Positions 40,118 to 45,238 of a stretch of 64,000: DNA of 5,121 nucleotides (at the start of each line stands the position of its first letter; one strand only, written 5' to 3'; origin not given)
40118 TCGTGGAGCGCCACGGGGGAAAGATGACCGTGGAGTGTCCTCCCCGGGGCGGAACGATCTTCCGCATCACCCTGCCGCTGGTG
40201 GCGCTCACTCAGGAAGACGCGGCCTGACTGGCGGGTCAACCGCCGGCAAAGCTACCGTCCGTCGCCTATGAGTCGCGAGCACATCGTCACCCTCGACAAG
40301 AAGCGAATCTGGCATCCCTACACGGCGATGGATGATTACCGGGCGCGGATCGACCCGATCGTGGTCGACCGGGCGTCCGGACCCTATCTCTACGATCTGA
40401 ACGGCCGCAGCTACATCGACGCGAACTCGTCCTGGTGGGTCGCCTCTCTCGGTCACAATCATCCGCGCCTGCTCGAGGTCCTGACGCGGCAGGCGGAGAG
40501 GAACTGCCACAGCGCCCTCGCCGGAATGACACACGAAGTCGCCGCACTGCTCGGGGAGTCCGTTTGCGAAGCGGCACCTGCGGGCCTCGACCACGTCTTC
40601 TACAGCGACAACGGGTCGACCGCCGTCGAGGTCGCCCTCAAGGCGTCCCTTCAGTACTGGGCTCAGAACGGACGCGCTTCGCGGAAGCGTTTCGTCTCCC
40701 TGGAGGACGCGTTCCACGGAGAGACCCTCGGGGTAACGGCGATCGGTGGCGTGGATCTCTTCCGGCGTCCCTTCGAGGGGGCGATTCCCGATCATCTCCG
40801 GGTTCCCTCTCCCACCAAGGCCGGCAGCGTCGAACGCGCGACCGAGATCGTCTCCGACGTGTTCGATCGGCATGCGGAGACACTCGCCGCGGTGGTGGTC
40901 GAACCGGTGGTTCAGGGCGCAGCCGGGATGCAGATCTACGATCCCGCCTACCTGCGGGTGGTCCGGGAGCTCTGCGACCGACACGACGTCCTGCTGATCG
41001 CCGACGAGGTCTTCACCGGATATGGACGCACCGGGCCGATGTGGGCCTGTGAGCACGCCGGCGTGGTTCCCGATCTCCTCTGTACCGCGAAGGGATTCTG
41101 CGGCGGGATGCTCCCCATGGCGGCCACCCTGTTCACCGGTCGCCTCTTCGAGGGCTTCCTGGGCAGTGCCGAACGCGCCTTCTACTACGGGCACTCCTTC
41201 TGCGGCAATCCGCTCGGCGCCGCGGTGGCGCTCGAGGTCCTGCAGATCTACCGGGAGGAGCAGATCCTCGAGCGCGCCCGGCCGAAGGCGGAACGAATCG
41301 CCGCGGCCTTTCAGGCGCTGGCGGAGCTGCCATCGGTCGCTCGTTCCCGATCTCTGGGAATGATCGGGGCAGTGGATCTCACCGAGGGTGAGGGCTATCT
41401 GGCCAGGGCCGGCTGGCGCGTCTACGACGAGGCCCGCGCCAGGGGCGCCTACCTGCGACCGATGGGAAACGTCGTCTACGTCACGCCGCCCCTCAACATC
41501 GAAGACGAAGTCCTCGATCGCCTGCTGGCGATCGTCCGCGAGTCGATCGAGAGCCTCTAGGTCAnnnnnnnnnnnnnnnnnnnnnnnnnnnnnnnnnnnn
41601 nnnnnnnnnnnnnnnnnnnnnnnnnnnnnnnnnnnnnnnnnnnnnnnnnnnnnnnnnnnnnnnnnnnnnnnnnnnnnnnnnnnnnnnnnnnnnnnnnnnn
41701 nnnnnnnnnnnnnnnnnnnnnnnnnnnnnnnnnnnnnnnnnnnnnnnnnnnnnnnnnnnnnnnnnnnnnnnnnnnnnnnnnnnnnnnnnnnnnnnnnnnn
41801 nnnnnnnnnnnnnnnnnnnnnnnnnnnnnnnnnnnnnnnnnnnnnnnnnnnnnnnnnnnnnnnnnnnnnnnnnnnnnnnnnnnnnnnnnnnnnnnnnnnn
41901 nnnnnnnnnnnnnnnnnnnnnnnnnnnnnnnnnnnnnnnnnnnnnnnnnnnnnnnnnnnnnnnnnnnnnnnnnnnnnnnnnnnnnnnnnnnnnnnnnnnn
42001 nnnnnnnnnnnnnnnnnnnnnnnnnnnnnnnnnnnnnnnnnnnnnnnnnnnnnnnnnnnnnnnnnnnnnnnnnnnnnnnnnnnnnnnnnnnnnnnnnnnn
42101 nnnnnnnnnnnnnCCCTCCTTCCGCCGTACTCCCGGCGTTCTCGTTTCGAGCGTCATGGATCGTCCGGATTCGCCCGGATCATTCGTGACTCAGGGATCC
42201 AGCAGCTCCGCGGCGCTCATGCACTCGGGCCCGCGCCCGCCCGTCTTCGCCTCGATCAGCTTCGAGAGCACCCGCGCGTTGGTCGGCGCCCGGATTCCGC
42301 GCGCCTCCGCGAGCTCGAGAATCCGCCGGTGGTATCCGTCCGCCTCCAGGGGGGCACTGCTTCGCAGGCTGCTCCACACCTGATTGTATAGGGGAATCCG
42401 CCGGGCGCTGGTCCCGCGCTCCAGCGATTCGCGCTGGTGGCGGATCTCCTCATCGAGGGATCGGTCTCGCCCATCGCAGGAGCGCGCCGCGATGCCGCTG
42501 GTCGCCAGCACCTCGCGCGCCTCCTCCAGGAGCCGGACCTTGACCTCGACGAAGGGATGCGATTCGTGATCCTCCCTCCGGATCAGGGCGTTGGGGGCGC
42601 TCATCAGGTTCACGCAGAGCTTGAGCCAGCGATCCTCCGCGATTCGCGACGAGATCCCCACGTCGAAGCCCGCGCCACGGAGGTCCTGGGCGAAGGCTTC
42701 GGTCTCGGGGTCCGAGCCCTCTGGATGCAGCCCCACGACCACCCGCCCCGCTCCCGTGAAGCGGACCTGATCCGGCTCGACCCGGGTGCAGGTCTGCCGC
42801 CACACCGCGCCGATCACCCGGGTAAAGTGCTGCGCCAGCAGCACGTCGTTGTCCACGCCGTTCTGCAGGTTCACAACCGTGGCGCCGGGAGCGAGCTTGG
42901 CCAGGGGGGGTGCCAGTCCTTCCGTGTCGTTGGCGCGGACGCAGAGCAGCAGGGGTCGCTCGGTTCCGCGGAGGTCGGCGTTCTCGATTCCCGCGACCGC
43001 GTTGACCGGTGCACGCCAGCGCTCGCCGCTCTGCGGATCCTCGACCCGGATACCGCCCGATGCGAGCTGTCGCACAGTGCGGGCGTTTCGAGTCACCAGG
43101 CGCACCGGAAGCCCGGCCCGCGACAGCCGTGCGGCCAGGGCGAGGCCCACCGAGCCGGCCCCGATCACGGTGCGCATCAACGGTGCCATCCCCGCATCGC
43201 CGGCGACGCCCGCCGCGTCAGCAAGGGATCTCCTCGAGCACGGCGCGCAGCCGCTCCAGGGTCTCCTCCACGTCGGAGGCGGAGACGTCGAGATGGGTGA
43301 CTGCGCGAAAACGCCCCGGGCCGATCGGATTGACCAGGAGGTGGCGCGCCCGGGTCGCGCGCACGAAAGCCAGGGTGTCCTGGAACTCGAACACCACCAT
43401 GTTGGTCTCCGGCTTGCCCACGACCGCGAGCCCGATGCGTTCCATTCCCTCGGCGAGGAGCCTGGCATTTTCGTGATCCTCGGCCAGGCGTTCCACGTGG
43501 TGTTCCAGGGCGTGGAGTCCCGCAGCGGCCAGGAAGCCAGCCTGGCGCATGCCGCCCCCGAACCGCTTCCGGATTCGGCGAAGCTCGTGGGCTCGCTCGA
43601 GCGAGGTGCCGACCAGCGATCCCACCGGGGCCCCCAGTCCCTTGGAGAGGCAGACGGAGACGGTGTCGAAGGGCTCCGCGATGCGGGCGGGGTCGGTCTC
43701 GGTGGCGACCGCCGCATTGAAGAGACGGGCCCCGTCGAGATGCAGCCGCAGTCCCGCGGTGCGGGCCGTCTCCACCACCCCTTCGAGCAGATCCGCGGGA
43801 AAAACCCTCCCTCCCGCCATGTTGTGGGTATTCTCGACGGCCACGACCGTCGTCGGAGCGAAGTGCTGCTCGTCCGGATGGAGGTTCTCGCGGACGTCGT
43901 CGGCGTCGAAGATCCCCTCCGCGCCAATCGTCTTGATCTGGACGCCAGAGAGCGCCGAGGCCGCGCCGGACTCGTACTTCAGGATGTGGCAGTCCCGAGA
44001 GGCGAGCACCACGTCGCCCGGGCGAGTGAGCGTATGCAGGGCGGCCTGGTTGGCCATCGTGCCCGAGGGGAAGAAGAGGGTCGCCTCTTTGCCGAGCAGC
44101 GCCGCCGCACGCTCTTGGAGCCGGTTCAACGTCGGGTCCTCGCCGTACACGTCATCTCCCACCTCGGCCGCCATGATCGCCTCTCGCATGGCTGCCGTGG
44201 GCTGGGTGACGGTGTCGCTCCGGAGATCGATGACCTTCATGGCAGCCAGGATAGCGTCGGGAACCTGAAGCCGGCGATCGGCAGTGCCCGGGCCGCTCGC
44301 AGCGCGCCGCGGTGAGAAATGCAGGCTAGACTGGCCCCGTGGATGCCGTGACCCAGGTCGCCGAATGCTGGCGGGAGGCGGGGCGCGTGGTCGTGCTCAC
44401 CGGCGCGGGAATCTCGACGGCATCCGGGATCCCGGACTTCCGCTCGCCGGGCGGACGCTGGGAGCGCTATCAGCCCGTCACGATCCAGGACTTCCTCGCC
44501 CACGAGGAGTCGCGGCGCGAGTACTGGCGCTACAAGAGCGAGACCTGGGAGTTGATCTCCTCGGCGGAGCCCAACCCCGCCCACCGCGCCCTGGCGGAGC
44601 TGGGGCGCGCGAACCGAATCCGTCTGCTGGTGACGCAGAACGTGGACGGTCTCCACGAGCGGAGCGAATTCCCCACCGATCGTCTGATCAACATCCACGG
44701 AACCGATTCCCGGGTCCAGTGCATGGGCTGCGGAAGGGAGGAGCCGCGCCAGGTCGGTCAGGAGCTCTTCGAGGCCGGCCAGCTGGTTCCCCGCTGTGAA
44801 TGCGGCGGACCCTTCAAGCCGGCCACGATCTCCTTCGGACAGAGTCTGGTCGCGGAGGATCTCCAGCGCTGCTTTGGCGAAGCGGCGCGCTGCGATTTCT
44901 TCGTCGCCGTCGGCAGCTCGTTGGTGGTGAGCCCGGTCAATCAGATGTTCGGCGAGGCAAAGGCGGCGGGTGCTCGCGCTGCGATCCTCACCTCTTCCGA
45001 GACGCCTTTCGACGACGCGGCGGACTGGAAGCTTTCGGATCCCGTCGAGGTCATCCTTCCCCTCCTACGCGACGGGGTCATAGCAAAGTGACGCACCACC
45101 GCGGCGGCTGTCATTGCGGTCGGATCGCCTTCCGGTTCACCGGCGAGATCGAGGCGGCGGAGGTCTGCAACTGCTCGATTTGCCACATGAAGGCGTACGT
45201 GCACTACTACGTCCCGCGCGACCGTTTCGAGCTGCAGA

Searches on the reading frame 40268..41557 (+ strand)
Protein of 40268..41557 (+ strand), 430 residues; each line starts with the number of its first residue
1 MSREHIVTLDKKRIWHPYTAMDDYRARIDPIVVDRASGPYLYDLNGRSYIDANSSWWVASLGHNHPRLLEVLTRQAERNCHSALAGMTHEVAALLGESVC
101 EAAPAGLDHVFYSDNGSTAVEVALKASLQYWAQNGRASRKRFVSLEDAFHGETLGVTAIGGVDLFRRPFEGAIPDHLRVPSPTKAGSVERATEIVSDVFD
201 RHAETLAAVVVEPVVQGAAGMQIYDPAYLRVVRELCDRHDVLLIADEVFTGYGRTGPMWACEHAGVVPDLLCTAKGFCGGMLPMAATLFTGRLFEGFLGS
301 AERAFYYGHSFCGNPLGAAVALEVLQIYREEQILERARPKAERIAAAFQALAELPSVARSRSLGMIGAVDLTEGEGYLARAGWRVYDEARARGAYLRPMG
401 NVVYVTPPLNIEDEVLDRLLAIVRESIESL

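Call 31: search_protein_families(library=ncbifam, proteins=[window:40268-41557:+], max_evalue=0.00001)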
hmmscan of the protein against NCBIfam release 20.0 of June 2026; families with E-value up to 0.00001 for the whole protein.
window:40268-41557:+ (430 aa): 69 families (the best 25 are shown)
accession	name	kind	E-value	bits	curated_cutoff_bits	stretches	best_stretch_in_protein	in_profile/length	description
TIGR00508.1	bioA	equivalog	1.9e-145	484.6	405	1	14-427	1-418/419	adenosylmethionine--8-amino-7-oxononanoate transaminase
NF004624.0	PRK05964.1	equivalog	7.9e-138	459.6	494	1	2-428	2-423/427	adenosylmethionine--8-amino-7-oxononanoate transaminase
NF005443.0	PRK07030.1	equivalog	5.4e-120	401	729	1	4-428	5-445/451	adenosylmethionine--8-amino-7-oxononanoate transaminase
NF005940.0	PRK07986.1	equivalog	1.6e-97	326.7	625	1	7-428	6-422/429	adenosylmethionine--8-amino-7-oxononanoate transaminase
NF052567.1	OmAmTferAptACaul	equivalog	6.8e-83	278.8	500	1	14-429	5-430/431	omega-aminotransferase AptA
NF005683.0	PRK07481.1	subfamily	9.2e-83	278.7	575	1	6-428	6-448/453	hypothetical protein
NF005102.0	PRK06541.1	equivalog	1.5e-80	271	574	1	7-373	13-387/460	aspartate aminotransferase family protein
NF005682.0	PRK07480.1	subfamily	4.3e-76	256.4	510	1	4-428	11-450/459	aminotransferase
NF004767.0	PRK06105.1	subfamily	2.1e-75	254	517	1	6-428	8-448/460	aminotransferase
NF005685.0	PRK07483.1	equivalog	1.1e-73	248.6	485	1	27-423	10-431/444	aspartate aminotransferase family protein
NF005447.0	PRK07036.1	equivalog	3.4e-73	246.9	618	1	4-429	11-454/468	aminotransferase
NF004625.0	PRK05965.1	subfamily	2.5e-72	244.1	729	1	1-428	1-446/460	hypothetical protein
NF041821.1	daptide_amino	equivalog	1.5e-67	228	450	1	31-427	15-404/405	daptide-type RiPP biosynthesis aminotransferase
NF004718.0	PRK06062.1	subfamily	2e-67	227.7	472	1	4-428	17-447/454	hypothetical protein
TIGR00707.1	argD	subfamily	1e-66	225.3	410.05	1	30-427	10-380/381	acetylornithine/succinylornithine family transaminase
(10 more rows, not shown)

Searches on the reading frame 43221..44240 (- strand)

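Call 79: search_protein_families(library=pfam, proteins=[window:43221-44240:-], max_evalue=0.0001)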
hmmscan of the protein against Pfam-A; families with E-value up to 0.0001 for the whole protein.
window:43221-44240:- (340 aa): 3 families
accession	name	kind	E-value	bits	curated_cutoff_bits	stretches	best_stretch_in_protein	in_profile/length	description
PF01212.27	Beta_elim_lyase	-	8.6e-100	334.2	27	1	5-287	1-286/288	Beta-eliminating lyase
PF00155.27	Aminotran_1_2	-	1.7e-17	64.1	19.7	1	13-331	18-361/361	Aminotransferase class I and II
PF01053.26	Cys_Met_Meta_PP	-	1.3e-05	24.4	27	1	34-89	50-105/381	Cys/Met metabolism PLP-dependent enzyme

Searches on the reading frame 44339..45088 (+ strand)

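Call 79: search_protein_families(library=pfam, proteins=[window:44339-45088:+], max_evalue=0.0001)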
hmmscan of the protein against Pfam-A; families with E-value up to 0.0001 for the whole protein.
window:44339-45088:+ (250 aa): 1 family
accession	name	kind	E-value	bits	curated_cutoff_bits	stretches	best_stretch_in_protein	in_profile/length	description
PF02146.23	SIR2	-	2e-36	126.1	24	1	22-199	1-180/180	Sir2 family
